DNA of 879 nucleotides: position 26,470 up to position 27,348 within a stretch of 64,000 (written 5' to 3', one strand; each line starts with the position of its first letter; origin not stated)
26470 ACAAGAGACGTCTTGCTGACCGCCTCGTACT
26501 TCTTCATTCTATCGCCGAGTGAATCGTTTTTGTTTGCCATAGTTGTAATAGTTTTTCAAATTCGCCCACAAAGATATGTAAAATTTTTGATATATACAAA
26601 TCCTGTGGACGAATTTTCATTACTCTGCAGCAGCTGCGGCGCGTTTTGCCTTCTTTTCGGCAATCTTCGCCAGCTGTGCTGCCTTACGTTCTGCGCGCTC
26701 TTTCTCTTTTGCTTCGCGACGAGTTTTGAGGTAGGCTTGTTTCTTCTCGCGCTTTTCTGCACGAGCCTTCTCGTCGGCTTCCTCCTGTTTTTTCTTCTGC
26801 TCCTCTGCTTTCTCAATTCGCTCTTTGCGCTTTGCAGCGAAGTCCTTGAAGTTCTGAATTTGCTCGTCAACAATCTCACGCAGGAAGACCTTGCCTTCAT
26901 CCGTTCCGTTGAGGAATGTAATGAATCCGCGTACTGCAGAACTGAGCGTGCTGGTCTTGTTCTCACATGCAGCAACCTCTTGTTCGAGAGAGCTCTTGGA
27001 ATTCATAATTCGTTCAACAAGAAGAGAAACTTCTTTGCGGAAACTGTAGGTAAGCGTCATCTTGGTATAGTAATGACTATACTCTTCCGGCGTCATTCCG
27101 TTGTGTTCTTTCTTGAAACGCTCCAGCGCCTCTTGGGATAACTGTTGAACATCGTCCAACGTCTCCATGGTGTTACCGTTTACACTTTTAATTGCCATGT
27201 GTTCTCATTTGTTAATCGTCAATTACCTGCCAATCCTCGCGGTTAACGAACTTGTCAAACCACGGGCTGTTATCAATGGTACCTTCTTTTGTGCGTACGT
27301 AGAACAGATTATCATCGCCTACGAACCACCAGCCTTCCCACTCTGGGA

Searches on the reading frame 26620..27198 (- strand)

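Call 11: search_protein_families(library=pfam, proteins=[window:26620-27198:-])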
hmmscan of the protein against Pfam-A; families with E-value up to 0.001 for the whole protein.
window:26620-27198:- (192 aa): 0 families

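Call 61: search_protein_families(library=ncbifam, proteins=[window:26620-27198:-], max_evalue=0.01)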
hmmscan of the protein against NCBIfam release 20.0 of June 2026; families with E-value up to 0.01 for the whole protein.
window:26620-27198:- (192 aa): 1 family
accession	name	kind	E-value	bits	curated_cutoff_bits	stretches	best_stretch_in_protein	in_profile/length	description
NF053681.1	divisome_ZapJ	equivalog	0.0014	18.4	100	1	92-181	28-119/199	divisome accessory protein ZapJ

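Call 89: search_protein_families(library=phrogs, proteins=[window:26620-27198:-], max_evalue=0.001)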
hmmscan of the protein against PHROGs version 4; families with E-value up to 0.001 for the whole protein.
window:26620-27198:- (192 aa): 0 families
